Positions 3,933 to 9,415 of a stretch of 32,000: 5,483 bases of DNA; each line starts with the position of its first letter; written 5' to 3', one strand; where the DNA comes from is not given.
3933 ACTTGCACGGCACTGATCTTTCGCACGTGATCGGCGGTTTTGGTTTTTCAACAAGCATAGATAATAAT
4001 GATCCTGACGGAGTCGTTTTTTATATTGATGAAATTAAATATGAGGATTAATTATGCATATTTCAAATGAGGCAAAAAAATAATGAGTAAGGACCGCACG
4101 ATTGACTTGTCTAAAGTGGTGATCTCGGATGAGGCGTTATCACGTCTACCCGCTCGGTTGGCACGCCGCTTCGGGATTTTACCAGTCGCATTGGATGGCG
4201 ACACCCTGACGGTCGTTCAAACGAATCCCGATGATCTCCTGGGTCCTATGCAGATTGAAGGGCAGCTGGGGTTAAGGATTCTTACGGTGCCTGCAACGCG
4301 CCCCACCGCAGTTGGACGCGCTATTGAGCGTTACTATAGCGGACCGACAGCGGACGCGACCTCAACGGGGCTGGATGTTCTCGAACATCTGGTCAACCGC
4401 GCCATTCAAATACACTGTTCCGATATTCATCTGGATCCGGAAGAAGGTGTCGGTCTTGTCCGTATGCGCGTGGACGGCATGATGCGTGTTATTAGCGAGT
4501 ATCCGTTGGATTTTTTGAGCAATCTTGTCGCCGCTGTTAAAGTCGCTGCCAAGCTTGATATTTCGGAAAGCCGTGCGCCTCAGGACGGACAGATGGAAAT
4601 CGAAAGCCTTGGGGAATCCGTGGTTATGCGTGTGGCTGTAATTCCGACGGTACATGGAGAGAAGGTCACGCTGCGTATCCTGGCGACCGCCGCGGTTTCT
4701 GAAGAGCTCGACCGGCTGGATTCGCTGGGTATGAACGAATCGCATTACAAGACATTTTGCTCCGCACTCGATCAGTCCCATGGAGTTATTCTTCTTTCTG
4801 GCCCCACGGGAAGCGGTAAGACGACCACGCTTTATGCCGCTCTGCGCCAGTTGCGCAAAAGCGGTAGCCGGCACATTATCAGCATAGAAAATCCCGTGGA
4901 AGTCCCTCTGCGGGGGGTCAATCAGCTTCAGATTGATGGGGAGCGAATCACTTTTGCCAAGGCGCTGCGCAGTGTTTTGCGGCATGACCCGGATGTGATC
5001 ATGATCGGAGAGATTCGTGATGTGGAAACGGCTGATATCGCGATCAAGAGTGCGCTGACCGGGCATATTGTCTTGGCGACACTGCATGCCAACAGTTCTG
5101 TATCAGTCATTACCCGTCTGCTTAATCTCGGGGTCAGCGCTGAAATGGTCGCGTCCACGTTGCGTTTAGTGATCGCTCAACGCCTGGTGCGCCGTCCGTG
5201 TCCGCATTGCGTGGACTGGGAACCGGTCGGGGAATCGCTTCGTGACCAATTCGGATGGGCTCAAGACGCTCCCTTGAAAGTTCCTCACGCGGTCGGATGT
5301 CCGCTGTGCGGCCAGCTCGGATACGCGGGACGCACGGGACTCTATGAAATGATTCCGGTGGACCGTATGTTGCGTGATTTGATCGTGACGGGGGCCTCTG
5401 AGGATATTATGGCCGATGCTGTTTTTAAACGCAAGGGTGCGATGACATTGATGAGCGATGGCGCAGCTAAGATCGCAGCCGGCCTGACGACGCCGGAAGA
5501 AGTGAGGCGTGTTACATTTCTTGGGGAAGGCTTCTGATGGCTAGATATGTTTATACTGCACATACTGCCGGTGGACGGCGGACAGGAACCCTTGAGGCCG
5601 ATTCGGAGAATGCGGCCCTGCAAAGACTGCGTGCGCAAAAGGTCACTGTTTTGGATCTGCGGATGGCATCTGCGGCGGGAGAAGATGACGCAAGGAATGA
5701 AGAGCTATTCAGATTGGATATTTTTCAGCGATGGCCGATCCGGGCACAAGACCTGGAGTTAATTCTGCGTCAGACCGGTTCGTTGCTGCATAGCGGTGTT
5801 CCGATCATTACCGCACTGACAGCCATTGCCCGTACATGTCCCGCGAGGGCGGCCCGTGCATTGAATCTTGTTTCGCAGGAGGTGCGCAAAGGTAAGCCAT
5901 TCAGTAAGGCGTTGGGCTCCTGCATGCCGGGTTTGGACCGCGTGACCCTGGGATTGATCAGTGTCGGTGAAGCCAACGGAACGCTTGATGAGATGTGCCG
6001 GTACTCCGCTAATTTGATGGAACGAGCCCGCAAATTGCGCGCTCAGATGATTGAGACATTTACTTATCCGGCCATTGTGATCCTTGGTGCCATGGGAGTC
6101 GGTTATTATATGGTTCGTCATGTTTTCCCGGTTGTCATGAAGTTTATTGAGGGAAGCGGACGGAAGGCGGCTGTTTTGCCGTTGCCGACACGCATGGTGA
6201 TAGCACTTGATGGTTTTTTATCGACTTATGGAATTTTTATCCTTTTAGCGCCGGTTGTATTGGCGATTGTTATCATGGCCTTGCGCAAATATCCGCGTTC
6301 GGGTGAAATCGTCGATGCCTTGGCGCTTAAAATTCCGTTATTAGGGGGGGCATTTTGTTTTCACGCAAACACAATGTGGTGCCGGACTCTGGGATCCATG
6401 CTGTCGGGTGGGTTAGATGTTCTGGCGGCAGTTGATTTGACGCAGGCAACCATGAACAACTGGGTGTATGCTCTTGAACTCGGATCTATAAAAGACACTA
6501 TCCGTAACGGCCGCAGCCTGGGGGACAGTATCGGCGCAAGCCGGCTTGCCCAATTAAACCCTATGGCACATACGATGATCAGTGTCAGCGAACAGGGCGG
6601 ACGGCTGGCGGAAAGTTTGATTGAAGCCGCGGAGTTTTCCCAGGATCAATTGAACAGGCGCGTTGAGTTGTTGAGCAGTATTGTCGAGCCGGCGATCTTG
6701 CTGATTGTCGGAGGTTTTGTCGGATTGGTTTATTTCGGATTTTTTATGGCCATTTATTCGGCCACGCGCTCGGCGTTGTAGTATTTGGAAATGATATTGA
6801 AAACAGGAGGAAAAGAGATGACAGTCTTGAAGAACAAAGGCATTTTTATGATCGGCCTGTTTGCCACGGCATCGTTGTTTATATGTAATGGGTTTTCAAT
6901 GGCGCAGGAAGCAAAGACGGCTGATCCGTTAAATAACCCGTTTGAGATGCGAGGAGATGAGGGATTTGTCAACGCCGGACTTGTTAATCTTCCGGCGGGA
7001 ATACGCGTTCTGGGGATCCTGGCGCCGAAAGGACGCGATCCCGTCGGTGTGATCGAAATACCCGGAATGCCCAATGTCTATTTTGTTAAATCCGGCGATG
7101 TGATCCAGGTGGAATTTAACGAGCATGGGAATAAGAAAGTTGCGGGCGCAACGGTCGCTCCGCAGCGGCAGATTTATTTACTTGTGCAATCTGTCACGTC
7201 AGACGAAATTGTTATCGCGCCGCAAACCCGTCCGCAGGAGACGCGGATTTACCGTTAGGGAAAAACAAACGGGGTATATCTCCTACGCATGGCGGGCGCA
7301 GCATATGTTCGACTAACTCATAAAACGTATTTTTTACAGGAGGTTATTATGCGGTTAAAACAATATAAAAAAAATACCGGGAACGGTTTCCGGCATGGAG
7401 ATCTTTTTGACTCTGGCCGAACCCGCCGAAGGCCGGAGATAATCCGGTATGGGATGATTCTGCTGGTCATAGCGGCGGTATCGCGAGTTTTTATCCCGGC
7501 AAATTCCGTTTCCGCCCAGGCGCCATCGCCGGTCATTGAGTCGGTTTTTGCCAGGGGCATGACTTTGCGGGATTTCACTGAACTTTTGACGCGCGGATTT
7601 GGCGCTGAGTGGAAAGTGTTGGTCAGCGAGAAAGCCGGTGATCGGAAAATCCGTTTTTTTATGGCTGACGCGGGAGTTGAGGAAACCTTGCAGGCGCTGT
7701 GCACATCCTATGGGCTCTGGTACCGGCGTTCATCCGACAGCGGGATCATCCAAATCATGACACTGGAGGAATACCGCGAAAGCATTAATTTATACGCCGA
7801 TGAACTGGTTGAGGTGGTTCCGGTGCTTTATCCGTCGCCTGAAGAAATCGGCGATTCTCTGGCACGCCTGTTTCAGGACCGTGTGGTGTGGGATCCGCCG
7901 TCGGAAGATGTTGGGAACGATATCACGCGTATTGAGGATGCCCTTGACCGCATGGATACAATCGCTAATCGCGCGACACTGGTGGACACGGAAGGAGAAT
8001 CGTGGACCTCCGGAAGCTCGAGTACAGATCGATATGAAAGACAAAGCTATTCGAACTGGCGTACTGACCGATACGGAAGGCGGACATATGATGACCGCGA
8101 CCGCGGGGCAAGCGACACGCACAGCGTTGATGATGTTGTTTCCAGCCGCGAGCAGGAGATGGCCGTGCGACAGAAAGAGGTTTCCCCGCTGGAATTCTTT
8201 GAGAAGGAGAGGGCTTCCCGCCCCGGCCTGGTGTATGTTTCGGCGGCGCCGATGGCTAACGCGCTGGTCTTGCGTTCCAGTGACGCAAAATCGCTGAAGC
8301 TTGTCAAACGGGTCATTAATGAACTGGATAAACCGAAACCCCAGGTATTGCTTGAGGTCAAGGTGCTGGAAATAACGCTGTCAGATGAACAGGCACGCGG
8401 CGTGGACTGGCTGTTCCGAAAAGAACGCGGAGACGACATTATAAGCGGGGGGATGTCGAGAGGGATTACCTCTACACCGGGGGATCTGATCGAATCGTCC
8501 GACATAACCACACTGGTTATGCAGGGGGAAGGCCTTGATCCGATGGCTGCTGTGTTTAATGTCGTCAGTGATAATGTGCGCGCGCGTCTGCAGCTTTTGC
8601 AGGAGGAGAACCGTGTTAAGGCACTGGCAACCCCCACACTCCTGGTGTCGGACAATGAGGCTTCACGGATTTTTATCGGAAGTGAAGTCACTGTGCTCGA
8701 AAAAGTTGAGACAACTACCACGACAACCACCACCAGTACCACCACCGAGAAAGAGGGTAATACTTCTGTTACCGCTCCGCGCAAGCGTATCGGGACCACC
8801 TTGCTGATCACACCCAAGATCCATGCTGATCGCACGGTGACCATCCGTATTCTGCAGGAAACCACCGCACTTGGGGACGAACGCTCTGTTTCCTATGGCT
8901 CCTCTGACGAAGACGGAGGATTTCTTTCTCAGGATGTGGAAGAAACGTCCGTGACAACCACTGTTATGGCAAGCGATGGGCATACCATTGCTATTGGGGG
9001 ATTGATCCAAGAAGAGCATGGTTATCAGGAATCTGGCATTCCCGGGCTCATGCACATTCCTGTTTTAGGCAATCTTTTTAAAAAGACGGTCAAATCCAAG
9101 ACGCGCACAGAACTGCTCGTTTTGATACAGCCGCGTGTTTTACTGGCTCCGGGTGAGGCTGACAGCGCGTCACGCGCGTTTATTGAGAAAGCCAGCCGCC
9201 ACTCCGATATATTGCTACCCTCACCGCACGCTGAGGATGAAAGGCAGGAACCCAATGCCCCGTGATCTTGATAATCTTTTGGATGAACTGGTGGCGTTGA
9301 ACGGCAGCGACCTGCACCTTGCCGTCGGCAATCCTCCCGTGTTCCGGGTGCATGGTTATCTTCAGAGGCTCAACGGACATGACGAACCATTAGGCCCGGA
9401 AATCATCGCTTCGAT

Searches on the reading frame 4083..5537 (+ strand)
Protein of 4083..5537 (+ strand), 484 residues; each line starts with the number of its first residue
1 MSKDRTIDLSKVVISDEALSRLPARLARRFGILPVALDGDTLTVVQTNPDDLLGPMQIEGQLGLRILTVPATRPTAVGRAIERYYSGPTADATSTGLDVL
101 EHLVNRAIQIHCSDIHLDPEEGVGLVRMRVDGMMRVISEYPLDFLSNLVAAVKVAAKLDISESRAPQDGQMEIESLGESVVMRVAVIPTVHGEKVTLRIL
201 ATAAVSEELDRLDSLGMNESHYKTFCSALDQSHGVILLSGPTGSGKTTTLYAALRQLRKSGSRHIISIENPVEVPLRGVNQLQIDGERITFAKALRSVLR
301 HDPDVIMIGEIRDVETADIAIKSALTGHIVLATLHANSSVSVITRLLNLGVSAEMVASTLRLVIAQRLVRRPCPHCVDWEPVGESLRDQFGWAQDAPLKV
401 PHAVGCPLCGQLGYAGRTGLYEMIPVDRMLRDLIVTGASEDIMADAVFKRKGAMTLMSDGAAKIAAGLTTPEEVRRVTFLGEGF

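Call 3: search_protein_families(library=pfam, proteins=[window:4083-5537:+], max_evalue=1)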
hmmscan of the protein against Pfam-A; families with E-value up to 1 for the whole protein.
window:4083-5537:+ (484 aa): 28 families (the best 25 are shown)
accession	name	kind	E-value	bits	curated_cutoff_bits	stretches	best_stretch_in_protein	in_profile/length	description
PF00437.27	T2SSE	-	4.1e-111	371.6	24.9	1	99-476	11-370/370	Type II/IV secretion system protein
PF05157.20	MshEN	-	4.9e-13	49.3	23.1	1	7-89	6-88/90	MshEN domain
PF13191.12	AAA_16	-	3.4e-05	24.8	32.6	1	224-276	15-66/167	AAA ATPase domain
PF20720.3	nSTAND3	-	0.00014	22.1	27.2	1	221-272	6-55/155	Novel STAND NTPase 3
PF25199.1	nSTAND_NTPase5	-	0.00029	21.1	34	1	230-271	38-79/145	Novel STAND NTPase 5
PF13173.12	AAA_14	-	0.00036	21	27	1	234-326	3-86/129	AAA domain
PF13401.12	AAA_22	-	0.00057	20.6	27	1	231-272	3-43/130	AAA domain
PF04851.21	ResIII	-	0.0013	19.1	22.5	1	222-264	12-55/164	Type III restriction enzyme, res subunit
PF13086.12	AAA_11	-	0.0013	19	27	1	217-259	2-43/257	AAA domain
PF13604.12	AAA_30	-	0.0014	18.8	27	1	223-263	8-48/191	AAA domain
PF00004.35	AAA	-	0.0016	19.4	21.2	1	236-314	1-69/131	ATPase family associated with various cellular activities (AAA)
PF10412.15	TrwB_AAD_bind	-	0.0016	17.9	20.5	1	235-266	17-48/387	Type IV secretion-system coupling protein DNA-binding domain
PF03266.21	NTPase_1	-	0.0031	17.8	23.9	1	236-262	2-28/168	NTPase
PF02562.22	PhoH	-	0.0036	17.3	27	1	223-274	10-61/205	PhoH-like protein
PF13555.12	AAA_29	-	0.0085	16.3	27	1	232-252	21-41/61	P-loop containing region of AAA domain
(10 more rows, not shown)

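Call 7: search_protein_families(library=ncbifam, proteins=[window:4083-5537:+], max_evalue=0.1)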
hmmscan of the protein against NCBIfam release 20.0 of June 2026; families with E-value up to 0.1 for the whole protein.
window:4083-5537:+ (484 aa): 30 families (the best 25 are shown)
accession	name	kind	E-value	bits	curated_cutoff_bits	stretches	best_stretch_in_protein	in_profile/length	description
TIGR02533.1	type_II_gspE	equivalog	2.2e-125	419.1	630.25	1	100-478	113-486/486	type II secretion system ATPase GspE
NF007755.0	PRK10436.1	equivalog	4e-121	404.9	617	1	26-478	13-459/465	type II secretion system protein GspE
TIGR02538.1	type_IV_pilB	equivalog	1e-120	404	675.65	2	101-478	186-562/564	type IV-A pilus assembly ATPase PilB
NF053534.1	T4PilAsmATPsTfpB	equivalog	3.6e-104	349.3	850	1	98-478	203-582/584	type IV pilus assembly ATPase TfpB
NF041000.1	ATPase_ComGA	equivalog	8.9e-75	251.1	300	1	102-370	2-266/267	competence type IV pilus ATPase ComGA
TIGR01420.1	pilT_fam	subfamily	2.3e-46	158.6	319.1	1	100-371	2-270/343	PilT/PilU family type 4a pilus ATPase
TIGR02525.1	plasmid_TraJ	equivalog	6.5e-25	87.9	368.3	1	176-370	96-299/372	plasmid transfer ATPase TraJ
TIGR02524.1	dot_icm_DotB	equivalog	2.2e-20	73.2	463.3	1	225-369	126-285/358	Dot/Icm type IV secretion system ATPase DotB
TIGR02782.1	TrbB_P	equivalog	7e-18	64.9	304.55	1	186-364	91-268/303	P-type conjugative transfer ATPase TrbB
TIGR02788.1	VirB11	equivalog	6.1e-17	61.6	249.95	1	218-356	129-272/308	P-type DNA transfer ATPase VirB11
TIGR03819.1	heli_sec_ATPase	hypoth_equivalog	7.4e-17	61.5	373.15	1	162-365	113-316/340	TadA family conjugal transfer-associated ATPase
NF058587.1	archaellum_moto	equivalog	9.1e-17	61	550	1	229-348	272-395/527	archaellum flagellar ATPase motor FlaI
NF010407.0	PRK13833.1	subfamily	4.7e-15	55.8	499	1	188-364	101-275/323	conjugal transfer protein TrbB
NF010469.0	PRK13894.1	subfamily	7.7e-14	51.7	508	1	217-350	134-268/320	conjugal transfer ATPase TrbB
NF053672.1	bindosome_BasE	exception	4.1e-10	39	1000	1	236-349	273-391/512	bindosome assembly system ATPase subunit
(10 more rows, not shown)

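Call 49: find_homologous_proteins(query=window:4083-5534:+, max_evalue=1e-50)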
Query window:4083-5534:+ (484 aa): 7993 proteins with E <= 1e-50 among 8000 candidates; the best 120 are listed.
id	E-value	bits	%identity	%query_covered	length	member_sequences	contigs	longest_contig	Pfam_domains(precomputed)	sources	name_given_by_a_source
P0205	1.8e-297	1004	95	100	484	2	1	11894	PF05157.21,PF00437.27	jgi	-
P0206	7.4e-270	913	86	100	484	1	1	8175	PF05157.21,PF00437.27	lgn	-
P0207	5.0e-250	848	81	100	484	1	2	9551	PF05157.21,PF00437.27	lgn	-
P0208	5.5e-231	785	74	100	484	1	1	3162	PF05157.21,PF00437.27,PF13191.13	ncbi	-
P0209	2.6e-228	776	72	100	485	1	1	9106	PF05157.21,PF00437.27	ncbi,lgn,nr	ncbi:MAG: type II/IV secretion system protein [Spartobacteria bacterium]|nr:type II/IV secretion sys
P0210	1.2e-226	771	73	100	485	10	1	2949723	PF05157.21,PF00437.27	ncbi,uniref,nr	ncbi:GspE/PulE family protein [Kiritimatiella glycovorans]|uniref:Type IV-A pilus assembly ATPase Pi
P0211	5.7e-226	769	73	100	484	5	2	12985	PF05157.21,PF00437.27,PF13191.13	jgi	jgi:type II secretory ATPase GspE/PulE/Tfp pilus assembly ATPase PilB-like protein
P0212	1.7e-225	767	72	100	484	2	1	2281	PF05157.21,PF00437.27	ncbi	-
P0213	6.1e-224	762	72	100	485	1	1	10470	PF05157.21,PF00437.27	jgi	jgi:type II secretory ATPase GspE/PulE/Tfp pilus assembly ATPase PilB-like protein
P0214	9.6e-224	761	72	100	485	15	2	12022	PF05157.21,PF00437.27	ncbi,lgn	-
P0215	1.3e-223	761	73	100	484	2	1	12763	PF05157.21,PF00437.27,PF13191.13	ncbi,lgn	-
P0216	3.1e-223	760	72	100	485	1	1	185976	PF05157.21,PF00437.27,PF13191.13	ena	-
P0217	1.1e-222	758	72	100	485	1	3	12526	PF05157.21,PF00437.27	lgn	-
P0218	1.2e-222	758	72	100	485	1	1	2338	PF05157.21,PF00437.27,PF13191.13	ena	-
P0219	1.2e-221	754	71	100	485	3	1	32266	PF05157.21,PF00437.27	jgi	jgi:type II secretory ATPase GspE/PulE/Tfp pilus assembly ATPase PilB-like protein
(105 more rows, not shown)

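Call 52: find_encoding_contigs(protein=P0210, flank=8000, max_places=1)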
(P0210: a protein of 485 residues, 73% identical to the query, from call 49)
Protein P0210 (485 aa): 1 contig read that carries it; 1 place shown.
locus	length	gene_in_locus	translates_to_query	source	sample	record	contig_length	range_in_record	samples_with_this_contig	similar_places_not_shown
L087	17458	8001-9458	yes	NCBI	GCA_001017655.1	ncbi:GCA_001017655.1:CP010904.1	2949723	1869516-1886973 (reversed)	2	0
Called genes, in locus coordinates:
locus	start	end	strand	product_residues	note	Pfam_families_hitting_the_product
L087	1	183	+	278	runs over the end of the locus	PF07963:N_methyl (weak)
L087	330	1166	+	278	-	PF07963:N_methyl (weak)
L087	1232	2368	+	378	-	-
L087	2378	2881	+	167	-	PF00085:Thioredoxin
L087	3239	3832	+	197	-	-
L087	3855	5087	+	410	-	-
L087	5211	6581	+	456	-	-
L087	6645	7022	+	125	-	PF13366:PDDEXK_3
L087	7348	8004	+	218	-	-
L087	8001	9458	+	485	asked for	PF05157:MshEN, PF00437:T2SSE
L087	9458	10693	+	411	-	PF28597:T2SSF_N (weak), PF00482:T2SSF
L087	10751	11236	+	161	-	-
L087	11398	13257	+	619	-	PF03958:Secretin_N (faint), PF00263:Secretin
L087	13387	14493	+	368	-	PF00437:T2SSE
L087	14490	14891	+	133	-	-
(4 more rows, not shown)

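Call 56: find_encoding_contigs(protein=P0206, flank=8000, max_places=1)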
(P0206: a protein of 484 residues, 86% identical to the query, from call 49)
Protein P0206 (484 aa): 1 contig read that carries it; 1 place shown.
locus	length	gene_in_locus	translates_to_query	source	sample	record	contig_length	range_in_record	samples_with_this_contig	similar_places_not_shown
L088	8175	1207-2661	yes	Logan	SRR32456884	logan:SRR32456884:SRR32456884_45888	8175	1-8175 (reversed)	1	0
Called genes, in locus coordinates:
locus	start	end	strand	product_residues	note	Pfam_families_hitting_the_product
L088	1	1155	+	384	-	?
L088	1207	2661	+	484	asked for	PF05157:MshEN, PF00437:T2SSE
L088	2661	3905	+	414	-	PF28597:T2SSF_N, PF00482:T2SSF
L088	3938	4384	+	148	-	-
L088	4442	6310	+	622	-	PF00263:Secretin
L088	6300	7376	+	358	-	PF00437:T2SSE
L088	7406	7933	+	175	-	PF00578:AhpC-TSA, PF08534:Redoxin, PF13098:Thioredoxin_2 (weak)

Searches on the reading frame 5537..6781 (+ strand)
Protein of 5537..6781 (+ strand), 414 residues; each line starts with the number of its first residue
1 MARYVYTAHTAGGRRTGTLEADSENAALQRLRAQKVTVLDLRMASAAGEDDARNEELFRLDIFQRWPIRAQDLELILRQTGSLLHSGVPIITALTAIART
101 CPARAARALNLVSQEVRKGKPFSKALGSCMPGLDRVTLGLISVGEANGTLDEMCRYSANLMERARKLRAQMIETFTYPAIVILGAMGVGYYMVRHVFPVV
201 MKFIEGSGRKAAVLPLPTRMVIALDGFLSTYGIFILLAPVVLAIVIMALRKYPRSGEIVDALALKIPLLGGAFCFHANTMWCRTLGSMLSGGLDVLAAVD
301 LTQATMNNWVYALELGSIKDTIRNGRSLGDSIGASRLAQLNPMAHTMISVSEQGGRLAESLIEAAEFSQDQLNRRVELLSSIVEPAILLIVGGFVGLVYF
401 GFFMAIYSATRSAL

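Call 3: search_protein_families(library=pfam, proteins=[window:5537-6781:+], max_evalue=1)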
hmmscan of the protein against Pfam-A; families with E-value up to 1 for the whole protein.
window:5537-6781:+ (414 aa): 1 family
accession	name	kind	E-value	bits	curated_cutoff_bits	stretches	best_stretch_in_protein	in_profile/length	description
PF00482.28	T2SSF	-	2.4e-44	150.7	25.2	2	281-404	1-124/125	Type II secretion system (T2SS), protein F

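Call 7: search_protein_families(library=ncbifam, proteins=[window:5537-6781:+], max_evalue=0.1)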
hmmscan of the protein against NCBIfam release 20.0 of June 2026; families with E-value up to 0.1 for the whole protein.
window:5537-6781:+ (414 aa): 6 families
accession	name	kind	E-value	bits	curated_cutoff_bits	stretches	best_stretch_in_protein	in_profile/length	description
TIGR02120.1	GspF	equivalog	2.1e-66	224.8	424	1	4-407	1-395/401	type II secretion system inner membrane protein GspF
NF052607.1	T4PiliAsmPilCThrm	equivalog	5.6e-54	183.8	700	1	1-408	1-399/406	type IV pilus assembly protein PilC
NF007861.0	PRK10573.1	equivalog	2e-47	162.1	401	1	69-407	57-392/401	protein transport protein HofC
NF052606.1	T4PiliAsmPilCMyx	equivalog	3.2e-47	161.3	700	1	2-409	20-414/419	type IV pilus assembly protein PilC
NF047826.1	T3SSXpsF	equivalog_domain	2.4e-41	141.9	650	1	1-411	1-402/405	type II secretion system protein XpsF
NF041012.2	T4P_ComGB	equivalog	5.6e-29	101.5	240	1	75-408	5-329/332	competence type IV pilus assembly protein ComGB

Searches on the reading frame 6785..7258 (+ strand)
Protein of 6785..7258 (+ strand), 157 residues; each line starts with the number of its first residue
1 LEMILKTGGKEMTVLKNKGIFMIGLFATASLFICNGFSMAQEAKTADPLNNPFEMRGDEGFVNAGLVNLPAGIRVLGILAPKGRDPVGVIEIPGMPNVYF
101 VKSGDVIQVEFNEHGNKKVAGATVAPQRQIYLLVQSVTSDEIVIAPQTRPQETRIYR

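Call 3: search_protein_families(library=pfam, proteins=[window:6785-7258:+], max_evalue=1)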
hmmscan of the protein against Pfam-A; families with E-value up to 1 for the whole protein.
window:6785-7258:+ (157 aa): 1 family
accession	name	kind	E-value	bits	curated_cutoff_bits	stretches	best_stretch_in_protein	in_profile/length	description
PF09926.15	DUF2158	-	0.004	17.3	22.3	1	5-40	8-37/50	Uncharacterized small protein (DUF2158)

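Call 7: search_protein_families(library=ncbifam, proteins=[window:6785-7258:+], max_evalue=0.1)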
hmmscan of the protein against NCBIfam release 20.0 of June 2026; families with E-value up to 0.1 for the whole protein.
window:6785-7258:+ (157 aa): 0 families

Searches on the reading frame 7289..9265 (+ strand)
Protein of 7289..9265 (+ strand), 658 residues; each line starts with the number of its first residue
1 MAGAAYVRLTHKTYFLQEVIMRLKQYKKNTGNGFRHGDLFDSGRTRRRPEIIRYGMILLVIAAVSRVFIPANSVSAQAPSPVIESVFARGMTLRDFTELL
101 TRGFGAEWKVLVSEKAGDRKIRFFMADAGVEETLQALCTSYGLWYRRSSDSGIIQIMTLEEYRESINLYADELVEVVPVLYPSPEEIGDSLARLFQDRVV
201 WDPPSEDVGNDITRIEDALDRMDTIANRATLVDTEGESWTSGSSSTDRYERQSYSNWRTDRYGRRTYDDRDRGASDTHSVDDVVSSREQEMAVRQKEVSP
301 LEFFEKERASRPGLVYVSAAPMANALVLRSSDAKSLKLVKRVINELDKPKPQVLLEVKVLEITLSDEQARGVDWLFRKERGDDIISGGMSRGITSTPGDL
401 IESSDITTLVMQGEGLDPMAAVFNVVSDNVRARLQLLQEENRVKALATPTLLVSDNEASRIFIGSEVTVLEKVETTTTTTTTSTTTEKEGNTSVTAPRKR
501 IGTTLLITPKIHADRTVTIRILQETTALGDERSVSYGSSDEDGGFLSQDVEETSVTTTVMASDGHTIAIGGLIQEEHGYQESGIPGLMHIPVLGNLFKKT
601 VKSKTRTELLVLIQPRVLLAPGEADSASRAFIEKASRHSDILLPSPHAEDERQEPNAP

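Call 3: search_protein_families(library=pfam, proteins=[window:7289-9265:+], max_evalue=1)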
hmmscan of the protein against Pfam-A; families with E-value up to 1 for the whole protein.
window:7289-9265:+ (658 aa): 2 families
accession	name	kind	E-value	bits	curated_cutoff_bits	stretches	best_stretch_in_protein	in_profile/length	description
PF00263.26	Secretin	-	2.3e-39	135.1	27.5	1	437-618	2-168/169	Bacterial type II and III secretion system protein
PF03958.22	Secretin_N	-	0.00041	20.9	28.2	1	174-352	1-69/69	Bacterial type II/III secretion system short domain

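Call 7: search_protein_families(library=ncbifam, proteins=[window:7289-9265:+], max_evalue=0.1)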
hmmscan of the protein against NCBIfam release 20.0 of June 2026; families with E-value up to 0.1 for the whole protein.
window:7289-9265:+ (658 aa): 10 families
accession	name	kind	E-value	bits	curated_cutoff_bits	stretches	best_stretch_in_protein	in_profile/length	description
TIGR02517.1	type_II_gspD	equivalog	7e-61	206.4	351.35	1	248-626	301-598/600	type II secretion system secretin GspD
TIGR02519.1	pilus_MshL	equivalog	5.8e-40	137.1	250.2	1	325-618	9-290/290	pilus (MSHA type) biogenesis protein MshL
TIGR02515.1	IV_pilus_PilQ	subfamily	7.1e-36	124.1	284.35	1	317-618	137-427/428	type IV pilus secretin PilQ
TIGR02516.1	type_III_yscC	equivalog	3.3e-31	108.4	238.45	1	313-618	197-461/463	type III secretion system outer membrane ring subunit SctC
NF010083.0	PRK13568.1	equivalog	1.9e-20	73.1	554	2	434-618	256-417/419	DNA uptake porin HofQ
NF042912.1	Amuc_1098_fam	equivalog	6.2e-17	60.9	750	2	552-623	730-801/805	Amuc_1098 family type IV pilus outer membrane protein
NF011873.0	PRK15346.1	equivalog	1.1e-15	57.3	524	1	310-614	231-490/499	EscC/YscC/HrcC family type III secretion system outer membrane ring protein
NF007851.2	PRK10560.1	exception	2.2e-13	49.8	598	1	322-618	151-409/412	DNA uptake porin HofQ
TIGR02520.1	pilus_B_mal_scr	equivalog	1.1e-06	27.5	287.65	1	351-595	273-494/513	PilN family type IVB pilus formation outer membrane protein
NF001595.0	PRK00394.1-5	subfamily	0.083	12.6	288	0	275-366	5-95/186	TATA-box-binding protein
